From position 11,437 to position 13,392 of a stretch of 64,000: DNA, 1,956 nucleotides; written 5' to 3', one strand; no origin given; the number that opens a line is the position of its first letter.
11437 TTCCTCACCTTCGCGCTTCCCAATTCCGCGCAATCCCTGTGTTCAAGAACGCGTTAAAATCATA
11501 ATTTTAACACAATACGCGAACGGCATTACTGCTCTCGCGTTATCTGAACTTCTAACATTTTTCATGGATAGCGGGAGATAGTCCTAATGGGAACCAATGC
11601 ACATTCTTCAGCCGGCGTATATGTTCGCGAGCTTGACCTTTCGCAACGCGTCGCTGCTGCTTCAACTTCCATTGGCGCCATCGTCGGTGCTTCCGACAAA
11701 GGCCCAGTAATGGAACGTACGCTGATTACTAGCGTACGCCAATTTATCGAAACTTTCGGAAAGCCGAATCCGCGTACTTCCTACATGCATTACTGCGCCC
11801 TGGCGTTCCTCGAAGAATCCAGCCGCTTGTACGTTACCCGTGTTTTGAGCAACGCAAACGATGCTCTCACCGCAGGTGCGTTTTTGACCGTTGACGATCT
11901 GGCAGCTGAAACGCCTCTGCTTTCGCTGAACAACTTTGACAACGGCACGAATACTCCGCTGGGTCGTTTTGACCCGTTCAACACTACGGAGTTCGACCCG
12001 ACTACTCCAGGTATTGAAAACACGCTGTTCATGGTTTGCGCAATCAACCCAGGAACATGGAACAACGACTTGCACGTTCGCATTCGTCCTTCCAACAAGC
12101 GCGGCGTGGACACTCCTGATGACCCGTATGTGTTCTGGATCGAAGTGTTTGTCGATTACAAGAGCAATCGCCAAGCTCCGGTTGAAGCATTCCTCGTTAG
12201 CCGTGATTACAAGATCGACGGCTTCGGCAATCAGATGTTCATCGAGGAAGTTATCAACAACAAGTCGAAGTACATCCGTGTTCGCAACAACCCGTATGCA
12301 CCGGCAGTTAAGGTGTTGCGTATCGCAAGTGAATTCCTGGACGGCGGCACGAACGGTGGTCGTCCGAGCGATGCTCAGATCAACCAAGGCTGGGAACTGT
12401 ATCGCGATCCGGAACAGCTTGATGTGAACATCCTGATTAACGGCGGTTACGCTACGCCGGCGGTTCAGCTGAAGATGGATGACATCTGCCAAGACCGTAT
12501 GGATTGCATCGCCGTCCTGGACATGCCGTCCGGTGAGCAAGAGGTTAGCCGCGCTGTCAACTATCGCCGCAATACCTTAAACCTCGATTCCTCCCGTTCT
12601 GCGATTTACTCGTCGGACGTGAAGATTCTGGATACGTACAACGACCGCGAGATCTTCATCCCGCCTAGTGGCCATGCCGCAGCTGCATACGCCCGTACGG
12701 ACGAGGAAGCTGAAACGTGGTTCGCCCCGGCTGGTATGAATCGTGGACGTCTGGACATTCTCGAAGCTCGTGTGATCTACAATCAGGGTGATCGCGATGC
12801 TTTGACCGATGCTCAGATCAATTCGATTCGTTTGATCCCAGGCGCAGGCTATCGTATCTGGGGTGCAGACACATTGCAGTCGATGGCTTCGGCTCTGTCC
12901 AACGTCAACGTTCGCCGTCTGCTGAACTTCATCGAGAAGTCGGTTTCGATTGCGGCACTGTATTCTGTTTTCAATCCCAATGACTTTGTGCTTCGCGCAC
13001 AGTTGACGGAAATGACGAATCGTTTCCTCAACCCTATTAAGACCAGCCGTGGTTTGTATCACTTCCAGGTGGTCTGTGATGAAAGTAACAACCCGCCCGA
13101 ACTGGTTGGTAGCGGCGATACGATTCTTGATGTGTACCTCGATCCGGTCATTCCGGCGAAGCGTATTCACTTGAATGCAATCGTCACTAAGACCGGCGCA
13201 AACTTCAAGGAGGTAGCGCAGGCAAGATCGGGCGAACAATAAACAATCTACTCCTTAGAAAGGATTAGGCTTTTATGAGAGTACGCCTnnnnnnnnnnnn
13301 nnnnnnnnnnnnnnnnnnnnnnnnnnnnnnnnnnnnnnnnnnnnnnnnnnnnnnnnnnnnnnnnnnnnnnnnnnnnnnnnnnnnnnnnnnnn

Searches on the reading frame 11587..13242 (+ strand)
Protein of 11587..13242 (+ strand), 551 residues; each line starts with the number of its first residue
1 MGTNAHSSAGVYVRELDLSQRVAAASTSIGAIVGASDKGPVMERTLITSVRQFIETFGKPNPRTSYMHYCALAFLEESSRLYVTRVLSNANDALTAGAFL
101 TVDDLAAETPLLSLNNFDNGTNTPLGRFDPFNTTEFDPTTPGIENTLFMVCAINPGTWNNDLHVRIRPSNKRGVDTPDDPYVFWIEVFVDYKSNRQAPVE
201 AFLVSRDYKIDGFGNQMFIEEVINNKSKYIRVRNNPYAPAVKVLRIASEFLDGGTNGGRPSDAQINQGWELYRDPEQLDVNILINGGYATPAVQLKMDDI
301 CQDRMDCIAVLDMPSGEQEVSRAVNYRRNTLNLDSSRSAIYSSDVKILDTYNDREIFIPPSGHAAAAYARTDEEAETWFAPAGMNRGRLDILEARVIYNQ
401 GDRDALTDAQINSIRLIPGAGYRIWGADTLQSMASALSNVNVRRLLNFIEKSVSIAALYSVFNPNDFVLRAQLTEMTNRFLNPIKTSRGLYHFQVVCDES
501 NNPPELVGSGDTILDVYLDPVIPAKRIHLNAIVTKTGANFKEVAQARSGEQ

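Call 76: search_protein_families(library=phrogs, proteins=[window:11587-13242:+], max_evalue=1e-8)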
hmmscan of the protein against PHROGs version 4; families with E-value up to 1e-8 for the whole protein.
window:11587-13242:+ (551 aa): 5 families
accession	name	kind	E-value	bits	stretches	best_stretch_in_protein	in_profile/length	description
phrog_23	-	tail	7.7e-102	342.6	1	5-546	22-475/496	tail sheath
phrog_10581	-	tail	3.7e-39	135.7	1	354-522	719-898/915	tail sheath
phrog_17610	-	tail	7.9e-29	101.1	1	304-545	874-1117/1135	tail sheath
phrog_15814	-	unknown function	7.9e-17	61.5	1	270-540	443-730/738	-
phrog_19666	-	tail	3.6e-15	56.5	0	276-454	730-907/985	tail sheath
